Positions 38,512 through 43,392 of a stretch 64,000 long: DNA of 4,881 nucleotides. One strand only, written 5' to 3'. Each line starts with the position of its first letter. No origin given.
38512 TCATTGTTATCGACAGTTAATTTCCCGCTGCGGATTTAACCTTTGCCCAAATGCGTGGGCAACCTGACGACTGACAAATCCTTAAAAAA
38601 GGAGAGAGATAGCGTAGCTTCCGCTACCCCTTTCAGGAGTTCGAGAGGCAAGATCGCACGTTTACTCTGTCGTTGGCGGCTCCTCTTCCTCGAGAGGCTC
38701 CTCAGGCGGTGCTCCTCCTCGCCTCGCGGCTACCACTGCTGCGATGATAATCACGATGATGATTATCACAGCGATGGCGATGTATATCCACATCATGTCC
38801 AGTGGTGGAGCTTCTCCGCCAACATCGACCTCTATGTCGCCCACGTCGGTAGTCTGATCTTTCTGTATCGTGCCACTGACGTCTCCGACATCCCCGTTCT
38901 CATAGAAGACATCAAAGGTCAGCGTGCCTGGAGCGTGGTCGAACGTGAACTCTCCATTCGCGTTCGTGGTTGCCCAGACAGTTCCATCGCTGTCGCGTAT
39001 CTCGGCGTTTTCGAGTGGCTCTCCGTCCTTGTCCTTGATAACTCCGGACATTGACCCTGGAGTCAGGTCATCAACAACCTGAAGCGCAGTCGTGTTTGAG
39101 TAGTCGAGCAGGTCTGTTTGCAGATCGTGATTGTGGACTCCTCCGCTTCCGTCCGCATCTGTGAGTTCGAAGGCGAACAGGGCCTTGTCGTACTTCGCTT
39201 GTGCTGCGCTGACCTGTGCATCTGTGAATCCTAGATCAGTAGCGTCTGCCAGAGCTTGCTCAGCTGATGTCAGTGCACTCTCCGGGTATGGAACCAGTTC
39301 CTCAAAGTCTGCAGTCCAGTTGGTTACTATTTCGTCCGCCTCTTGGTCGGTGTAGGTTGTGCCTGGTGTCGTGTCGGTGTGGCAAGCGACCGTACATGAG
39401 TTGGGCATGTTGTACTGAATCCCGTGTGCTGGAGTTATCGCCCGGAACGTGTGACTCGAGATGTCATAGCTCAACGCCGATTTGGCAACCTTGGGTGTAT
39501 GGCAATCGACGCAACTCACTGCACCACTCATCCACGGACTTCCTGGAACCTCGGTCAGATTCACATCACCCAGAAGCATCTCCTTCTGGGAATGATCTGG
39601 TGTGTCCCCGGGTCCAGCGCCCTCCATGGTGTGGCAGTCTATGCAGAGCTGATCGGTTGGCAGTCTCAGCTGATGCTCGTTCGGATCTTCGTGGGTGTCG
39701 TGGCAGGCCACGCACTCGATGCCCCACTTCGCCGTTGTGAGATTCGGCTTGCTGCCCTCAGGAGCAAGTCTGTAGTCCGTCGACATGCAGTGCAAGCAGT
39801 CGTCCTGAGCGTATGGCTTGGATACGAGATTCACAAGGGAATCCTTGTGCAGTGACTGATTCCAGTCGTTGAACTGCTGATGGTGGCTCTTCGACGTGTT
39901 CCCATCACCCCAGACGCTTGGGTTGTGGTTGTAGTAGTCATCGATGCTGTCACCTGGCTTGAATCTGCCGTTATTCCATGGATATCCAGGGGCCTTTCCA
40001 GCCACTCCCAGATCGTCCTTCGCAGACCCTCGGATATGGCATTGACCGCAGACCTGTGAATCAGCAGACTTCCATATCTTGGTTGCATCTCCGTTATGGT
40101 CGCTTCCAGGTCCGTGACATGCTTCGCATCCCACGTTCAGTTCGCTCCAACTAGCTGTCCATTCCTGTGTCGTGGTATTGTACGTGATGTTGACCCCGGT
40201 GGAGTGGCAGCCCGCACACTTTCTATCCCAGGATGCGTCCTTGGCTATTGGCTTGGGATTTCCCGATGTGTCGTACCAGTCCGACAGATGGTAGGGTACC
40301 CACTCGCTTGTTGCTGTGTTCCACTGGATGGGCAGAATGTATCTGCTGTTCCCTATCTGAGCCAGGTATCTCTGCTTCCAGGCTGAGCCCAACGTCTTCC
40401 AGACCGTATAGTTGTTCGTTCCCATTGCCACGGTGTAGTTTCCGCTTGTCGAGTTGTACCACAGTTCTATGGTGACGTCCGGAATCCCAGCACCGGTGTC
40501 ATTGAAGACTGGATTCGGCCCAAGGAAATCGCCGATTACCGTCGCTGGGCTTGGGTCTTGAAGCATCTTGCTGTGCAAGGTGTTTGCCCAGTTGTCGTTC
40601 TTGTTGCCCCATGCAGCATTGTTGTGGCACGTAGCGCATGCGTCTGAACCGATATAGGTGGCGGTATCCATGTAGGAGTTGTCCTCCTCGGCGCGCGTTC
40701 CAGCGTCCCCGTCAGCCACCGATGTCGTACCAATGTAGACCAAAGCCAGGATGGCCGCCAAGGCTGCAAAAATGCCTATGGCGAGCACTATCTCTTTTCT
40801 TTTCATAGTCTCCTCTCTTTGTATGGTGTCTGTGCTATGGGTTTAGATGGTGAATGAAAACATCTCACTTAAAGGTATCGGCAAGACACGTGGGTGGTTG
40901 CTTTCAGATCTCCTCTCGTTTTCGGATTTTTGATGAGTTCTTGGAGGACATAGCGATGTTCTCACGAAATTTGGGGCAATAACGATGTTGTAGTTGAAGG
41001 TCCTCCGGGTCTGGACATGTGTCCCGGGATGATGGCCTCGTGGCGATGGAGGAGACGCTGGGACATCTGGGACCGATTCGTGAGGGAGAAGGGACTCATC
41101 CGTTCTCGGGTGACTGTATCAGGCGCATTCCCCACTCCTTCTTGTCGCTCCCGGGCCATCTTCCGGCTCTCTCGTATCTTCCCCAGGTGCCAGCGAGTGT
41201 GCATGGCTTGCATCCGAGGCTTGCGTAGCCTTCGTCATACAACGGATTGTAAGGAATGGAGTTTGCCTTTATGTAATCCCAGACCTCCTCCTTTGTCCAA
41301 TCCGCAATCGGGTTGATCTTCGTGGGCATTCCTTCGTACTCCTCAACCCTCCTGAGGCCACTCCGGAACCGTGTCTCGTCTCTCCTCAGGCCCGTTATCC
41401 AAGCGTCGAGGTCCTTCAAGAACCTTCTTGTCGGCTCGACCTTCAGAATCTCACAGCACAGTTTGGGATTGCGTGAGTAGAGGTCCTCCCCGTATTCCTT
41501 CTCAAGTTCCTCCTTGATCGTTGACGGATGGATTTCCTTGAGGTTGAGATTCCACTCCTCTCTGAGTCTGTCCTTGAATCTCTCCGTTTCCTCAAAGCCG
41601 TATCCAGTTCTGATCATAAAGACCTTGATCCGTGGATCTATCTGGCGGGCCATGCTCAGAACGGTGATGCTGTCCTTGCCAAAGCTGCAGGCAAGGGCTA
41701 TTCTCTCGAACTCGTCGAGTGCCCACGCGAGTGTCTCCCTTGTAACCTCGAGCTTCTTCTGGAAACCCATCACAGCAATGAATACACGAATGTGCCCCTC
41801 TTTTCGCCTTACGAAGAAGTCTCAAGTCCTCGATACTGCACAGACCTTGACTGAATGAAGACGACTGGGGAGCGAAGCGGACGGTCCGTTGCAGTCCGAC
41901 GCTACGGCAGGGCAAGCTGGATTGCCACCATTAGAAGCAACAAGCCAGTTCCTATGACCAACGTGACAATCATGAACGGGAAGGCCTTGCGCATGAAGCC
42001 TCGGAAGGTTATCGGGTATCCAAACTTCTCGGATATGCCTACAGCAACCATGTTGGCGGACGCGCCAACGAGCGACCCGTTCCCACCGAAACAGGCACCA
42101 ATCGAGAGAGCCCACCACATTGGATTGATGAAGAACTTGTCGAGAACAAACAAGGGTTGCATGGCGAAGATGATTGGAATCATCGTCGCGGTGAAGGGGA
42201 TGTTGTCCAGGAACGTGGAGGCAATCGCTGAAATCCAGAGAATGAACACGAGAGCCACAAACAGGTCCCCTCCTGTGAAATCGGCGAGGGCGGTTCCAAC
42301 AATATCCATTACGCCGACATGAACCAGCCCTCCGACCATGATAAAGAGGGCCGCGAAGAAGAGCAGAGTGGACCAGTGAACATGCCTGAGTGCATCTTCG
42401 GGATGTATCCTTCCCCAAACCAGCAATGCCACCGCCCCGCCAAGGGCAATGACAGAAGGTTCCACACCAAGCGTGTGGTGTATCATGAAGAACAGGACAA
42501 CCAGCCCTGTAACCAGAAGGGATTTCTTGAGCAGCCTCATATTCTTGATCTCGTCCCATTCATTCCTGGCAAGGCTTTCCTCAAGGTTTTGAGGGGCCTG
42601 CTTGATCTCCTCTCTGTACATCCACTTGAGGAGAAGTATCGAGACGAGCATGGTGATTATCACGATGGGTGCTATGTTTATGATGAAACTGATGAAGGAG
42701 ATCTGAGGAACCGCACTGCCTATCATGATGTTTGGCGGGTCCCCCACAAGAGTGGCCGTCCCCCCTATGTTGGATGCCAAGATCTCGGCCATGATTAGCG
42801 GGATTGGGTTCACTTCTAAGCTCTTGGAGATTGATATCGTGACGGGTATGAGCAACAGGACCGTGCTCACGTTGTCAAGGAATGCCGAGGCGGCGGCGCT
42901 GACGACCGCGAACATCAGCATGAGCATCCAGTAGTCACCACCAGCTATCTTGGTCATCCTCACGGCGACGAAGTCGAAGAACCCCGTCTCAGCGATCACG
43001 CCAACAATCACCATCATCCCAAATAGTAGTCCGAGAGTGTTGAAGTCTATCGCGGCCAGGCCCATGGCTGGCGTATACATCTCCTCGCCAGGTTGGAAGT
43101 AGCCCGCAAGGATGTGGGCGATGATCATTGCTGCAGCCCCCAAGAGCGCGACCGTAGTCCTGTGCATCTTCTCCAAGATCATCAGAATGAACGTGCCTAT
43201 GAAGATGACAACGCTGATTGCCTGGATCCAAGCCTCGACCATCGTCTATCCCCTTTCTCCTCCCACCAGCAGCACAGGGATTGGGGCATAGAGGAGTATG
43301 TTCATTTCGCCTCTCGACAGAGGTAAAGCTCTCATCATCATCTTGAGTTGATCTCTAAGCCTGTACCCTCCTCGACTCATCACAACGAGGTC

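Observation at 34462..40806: Cell-surface cluster: thioredoxin-domain exoprotein, Ca-binding TSP3-repeat protein and an octaheme-class c-type cytochrome in an archaeon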

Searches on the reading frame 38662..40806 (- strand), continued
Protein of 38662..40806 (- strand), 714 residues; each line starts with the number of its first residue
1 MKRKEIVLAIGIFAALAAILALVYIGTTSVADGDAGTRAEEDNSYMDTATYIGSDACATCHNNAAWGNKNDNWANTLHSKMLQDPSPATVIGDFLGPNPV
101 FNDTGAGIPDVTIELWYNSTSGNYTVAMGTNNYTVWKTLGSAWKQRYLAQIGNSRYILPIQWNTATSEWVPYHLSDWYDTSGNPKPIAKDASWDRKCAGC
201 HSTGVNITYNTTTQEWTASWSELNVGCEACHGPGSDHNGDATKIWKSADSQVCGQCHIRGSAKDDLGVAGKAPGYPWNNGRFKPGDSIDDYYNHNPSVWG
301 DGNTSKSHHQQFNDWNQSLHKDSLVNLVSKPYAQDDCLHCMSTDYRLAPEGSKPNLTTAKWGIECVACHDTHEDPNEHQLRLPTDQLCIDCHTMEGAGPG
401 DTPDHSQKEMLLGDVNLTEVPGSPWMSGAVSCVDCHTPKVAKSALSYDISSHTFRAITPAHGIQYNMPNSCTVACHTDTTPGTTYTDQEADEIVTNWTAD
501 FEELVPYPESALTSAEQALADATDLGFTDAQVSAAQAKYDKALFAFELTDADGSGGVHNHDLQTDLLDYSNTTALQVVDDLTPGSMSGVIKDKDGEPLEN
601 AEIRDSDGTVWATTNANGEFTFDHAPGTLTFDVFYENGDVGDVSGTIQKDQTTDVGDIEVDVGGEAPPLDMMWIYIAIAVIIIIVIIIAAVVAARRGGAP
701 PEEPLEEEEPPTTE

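Call 60: find_encoding_contigs(protein=P0218, flank=8000, max_places=3)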
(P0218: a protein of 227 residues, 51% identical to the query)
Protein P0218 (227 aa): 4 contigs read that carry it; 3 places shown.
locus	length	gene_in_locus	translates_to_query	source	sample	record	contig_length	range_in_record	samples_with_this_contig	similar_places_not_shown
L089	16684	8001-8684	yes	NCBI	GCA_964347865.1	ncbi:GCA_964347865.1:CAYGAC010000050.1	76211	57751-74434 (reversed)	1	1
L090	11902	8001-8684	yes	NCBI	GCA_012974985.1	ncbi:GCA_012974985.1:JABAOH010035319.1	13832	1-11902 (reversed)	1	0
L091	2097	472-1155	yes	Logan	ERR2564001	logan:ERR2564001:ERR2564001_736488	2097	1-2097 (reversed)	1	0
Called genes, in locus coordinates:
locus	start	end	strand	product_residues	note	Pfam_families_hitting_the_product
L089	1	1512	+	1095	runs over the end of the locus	?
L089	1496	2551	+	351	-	PF04055:Radical_SAM, PF06968:BATS (weak)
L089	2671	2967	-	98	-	PF02566:OsmC (weak)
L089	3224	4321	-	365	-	PF04055:Radical_SAM, PF13353:Fer4_12 (weak), PF13186:SPASM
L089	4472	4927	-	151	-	PF04304:DUF454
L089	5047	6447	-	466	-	-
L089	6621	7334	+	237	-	PF00005:ABC_tran, PF13304:AAA_21 (weak)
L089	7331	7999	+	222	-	PF01061:ABC2_membrane, PF03379:CcmB, PF12679:ABC2_membrane_2 (weak), PF12698:ABC2_membrane_3 (weak)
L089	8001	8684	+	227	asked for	PF01578:Cytochrom_C_asm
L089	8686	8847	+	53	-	-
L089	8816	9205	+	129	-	PF03100:CcmE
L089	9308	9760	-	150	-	-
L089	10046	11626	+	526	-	-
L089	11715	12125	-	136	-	-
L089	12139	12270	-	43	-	-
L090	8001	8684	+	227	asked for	PF01578:Cytochrom_C_asm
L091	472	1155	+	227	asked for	PF01578:Cytochrom_C_asm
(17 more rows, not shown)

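Call 76: search_protein_families(library=pfam, proteins=[L002:12181-15657:+, L002:15660-17018:+, L004:12226-15012:+, L004:15009-16370:+, L005:14937-17075:+], max_evalue=0.01)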
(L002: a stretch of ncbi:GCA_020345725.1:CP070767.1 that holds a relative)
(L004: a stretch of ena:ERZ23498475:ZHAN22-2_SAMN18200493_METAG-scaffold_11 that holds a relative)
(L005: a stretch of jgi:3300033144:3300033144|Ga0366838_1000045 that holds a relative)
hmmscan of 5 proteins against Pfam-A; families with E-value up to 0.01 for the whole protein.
L002:12181-15657:+ (1158 aa): 3 families
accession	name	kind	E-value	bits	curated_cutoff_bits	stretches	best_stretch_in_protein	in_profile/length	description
PF01578.25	Cytochrom_C_asm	-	3.2e-23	82.9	29.9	1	401-540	57-206/212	Cytochrome C assembly protein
PF05935.17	Arylsulfotrans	-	0.0032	17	24.2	0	223-327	15-142/374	Arylsulfotransferase (ASST)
PF01436.27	NHL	-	0.0095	16.4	20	0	177-192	10-25/28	NHL repeat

L002:15660-17018:+ (452 aa): 0 families

L004:12226-15012:+ (928 aa): 1 family
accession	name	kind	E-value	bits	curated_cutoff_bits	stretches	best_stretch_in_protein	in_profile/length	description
PF01578.25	Cytochrom_C_asm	-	5e-21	75.8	29.9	1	130-303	35-206/212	Cytochrome C assembly protein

L004:15009-16370:+ (453 aa): 1 family
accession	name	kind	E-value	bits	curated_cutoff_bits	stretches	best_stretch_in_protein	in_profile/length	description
PF03773.19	ArsP_1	-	0.0087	15.7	32.3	0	344-408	106-155/294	Predicted permease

L005:14937-17075:+ (712 aa): 1 family
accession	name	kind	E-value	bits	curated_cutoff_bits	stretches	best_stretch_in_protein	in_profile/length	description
PF01578.25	Cytochrom_C_asm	-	7.4e-28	98.1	29.9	1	89-296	3-206/212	Cytochrome C assembly protein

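Call 90: find_encoding_contigs(protein=P0007, flank=10000, max_places=1)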
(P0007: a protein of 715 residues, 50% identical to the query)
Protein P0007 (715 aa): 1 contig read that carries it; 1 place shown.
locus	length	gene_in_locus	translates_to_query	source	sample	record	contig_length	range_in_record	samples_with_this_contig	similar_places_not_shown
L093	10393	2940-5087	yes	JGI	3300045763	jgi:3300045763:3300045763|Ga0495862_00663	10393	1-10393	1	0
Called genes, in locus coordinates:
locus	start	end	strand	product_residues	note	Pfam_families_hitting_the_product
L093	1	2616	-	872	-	?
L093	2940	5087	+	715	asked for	PF14522:Cytochrome_C7 (faint), PF14537:Cytochrom_c3_2 (faint), PF22113:Mtrc-MtrF_II-IV_dom (faint), PF13435:Cytochrome_C554 (faint), PF09699:Paired_CXXCH_1 (weak), PF02335:Cytochrom_C552, PF13620:CarboxypepD_reg, PF13715:CarbopepD_reg_2 (weak)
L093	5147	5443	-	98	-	-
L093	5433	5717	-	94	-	-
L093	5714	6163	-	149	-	PF00032:Cytochrom_B_C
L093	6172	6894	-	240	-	PF00033:Cytochrome_B, PF14358:DUF4405 (weak), PF13631:Cytochrom_B_N_2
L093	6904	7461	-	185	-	PF00355:Rieske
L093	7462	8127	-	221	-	-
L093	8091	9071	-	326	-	PF07705:CARDB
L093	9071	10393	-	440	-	?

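Call 91: find_encoding_contigs(protein=P0009, flank=10000, max_places=1)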
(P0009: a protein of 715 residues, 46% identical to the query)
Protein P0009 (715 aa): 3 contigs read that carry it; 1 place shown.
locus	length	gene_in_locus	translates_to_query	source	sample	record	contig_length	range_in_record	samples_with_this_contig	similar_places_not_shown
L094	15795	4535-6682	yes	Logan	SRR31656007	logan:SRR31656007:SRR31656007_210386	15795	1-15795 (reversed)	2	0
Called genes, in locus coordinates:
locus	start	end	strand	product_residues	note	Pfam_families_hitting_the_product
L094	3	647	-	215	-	?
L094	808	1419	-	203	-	PF12804:NTP_transf_3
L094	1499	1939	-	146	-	PF03100:CcmE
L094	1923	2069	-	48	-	-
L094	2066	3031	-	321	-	PF01578:Cytochrom_C_asm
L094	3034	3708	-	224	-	PF03379:CcmB, PF12679:ABC2_membrane_2 (weak)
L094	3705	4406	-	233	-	PF00005:ABC_tran, PF13304:AAA_21 (weak)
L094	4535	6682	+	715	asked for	PF09699:Paired_CXXCH_1 (faint), PF14522:Cytochrome_C7 (faint), PF14537:Cytochrom_c3_2 (faint), PF22113:Mtrc-MtrF_II-IV_dom (faint), PF02335:Cytochrom_C552, PF13620:CarboxypepD_reg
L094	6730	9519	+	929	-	PF01578:Cytochrom_C_asm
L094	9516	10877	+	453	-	-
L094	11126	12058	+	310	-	PF02085:Cytochrom_CIII (faint), PF14537:Cytochrom_c3_2 (faint), PF14522:Cytochrome_C7 (faint), PF22113:Mtrc-MtrF_II-IV_dom (faint)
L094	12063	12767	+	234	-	PF00033:Cytochrome_B, PF14358:DUF4405 (weak), PF13631:Cytochrom_B_N_2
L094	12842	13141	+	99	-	PF00032:Cytochrom_B_C (weak)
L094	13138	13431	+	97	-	-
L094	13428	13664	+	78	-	-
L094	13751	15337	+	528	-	PF14522:Cytochrome_C7 (faint), PF14537:Cytochrom_c3_2 (faint), PF22113:Mtrc-MtrF_II-IV_dom (faint), PF13435:Cytochrome_C554, PF09699:Paired_CXXCH_1, PF02335:Cytochrom_C552, PF13620:CarboxypepD_reg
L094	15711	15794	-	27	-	?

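Call 92: search_protein_representatives(protein=window:38662-40806:-)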
Query: 714 residues. Proteins with E-value up to 0.001 (for the whole library): 3278; up to 1e-10: 1154; up to 1e-30: 134. The best 150 are listed.
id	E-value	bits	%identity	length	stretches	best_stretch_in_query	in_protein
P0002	1.0e-259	880.1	55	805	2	3-664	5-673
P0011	2.1e-186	637.8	51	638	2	1-588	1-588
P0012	7.1e-185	632.7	47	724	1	6-710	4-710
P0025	4.1e-159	547.6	42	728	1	8-695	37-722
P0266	6.4e-143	494.0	40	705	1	10-688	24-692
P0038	3.2e-125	435.5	42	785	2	1-623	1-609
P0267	1.1e-122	427.1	39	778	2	10-620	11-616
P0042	1.9e-113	396.5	46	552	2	37-317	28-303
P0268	2.1e-109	383.2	41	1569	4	47-321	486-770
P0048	1.1e-105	370.9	42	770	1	41-587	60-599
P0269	6.4e-103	361.8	38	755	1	8-575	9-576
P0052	8.4e-96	338.2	40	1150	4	27-461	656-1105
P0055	7.0e-91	321.9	40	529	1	48-518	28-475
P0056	2.1e-85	303.8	45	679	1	176-586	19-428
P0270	5.4e-84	299.2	45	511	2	138-567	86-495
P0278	2.4e-62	227.6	36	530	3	306-701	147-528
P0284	2.9e-52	194.3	34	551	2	307-710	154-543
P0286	4.0e-52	193.8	34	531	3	306-707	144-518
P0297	6.5e-48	179.9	32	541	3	306-703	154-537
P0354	1.8e-34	135.5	32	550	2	302-713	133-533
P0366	3.8e-33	131.1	37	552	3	331-702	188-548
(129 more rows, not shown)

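Call 95: list_cluster_members(proteins=[P0366, P0284, P0286, P0297, P0278, P0354])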
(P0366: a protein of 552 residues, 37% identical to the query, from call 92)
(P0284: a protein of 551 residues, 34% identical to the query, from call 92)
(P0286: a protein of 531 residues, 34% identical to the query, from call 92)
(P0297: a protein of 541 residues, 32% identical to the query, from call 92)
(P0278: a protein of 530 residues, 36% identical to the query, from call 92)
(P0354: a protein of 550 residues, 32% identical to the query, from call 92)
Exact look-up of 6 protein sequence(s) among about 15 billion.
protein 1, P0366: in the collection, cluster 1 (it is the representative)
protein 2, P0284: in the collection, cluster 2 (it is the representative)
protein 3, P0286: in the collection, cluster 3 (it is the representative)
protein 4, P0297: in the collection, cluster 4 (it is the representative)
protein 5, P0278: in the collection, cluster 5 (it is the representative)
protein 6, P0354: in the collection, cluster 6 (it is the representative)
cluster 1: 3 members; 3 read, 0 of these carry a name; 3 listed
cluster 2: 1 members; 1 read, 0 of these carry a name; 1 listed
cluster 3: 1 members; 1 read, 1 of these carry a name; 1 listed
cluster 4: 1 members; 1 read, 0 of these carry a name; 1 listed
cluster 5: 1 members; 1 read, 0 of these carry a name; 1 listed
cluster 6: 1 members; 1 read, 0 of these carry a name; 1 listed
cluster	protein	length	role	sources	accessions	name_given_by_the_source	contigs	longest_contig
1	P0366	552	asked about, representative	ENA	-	-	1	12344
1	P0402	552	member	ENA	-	-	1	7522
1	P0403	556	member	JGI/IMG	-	-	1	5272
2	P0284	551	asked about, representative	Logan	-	-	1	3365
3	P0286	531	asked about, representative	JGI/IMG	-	predicted CXXCH cytochrome family protein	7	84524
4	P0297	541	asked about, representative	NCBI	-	-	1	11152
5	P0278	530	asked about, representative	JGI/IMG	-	-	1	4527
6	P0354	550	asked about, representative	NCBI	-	-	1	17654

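Call 98: find_encoding_contigs(protein=P0366, flank=8000, max_places=2)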
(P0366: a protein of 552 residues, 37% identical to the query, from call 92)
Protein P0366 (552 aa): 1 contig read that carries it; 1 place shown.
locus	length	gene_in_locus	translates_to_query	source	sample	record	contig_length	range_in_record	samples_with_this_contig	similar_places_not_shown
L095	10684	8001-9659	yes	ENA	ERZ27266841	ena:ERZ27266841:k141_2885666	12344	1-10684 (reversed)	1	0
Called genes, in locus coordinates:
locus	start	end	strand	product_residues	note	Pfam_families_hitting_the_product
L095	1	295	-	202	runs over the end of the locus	-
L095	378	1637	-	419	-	-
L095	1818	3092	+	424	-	PF03264:Cytochrom_NNT (weak), PF09699:Paired_CXXCH_1 (faint), PF14522:Cytochrome_C7 (faint), PF14537:Cytochrom_c3_2 (faint), PF22113:Mtrc-MtrF_II-IV_dom (faint)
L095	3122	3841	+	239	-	PF01292:Ni_hydr_CYTB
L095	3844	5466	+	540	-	-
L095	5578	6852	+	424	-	PF13187:Fer4_9 (faint), PF13183:Fer4_8, PF13534:Fer4_17, PF02754:CCG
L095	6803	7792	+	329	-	PF01040:UbiA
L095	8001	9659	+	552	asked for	PF13435:Cytochrome_C554 (weak), PF14522:Cytochrome_C7 (faint), PF02335:Cytochrom_C552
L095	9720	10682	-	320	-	?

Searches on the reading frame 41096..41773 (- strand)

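Call 3: search_protein_families(library=pfam, proteins=[window:41096-41773:-], max_evalue=0.01)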
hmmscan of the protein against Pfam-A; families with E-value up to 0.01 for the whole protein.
window:41096-41773:- (225 aa): 1 family
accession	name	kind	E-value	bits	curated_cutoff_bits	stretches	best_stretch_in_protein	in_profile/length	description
PF01507.26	PAPS_reduct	-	6.7e-49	166.7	22.5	1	25-193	2-174/175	Phosphoadenosine phosphosulfate reductase domain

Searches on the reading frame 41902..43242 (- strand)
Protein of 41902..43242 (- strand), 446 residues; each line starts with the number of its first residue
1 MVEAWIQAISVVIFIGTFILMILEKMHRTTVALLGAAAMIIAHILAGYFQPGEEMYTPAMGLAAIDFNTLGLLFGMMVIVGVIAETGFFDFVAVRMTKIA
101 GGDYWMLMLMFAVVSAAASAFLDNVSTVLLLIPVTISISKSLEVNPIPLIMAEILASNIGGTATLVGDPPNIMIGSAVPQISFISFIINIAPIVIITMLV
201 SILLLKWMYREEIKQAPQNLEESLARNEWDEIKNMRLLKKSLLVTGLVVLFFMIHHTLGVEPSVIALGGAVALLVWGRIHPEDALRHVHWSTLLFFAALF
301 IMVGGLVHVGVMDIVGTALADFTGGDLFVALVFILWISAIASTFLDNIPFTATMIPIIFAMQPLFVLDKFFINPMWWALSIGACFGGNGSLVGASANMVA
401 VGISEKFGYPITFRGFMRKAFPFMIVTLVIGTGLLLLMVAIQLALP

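Call 3: search_protein_families(library=pfam, proteins=[window:41902-43242:-], max_evalue=0.01)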
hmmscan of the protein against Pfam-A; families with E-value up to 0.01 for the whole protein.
window:41902-43242:- (446 aa): 3 families
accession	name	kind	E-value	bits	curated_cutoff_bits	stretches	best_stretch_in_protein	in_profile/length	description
PF03600.22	CitMHS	-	1e-87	294.8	31.9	1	18-382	1-336/336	Citrate transporter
PF00939.25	Na_sulph_symp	-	2.7e-17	63.4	27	2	180-430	212-457/472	Sodium:sulfate symporter transmembrane region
PF02040.21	ArsB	-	3.9e-12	46.7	22.2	1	10-431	2-415/423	Arsenical pump membrane protein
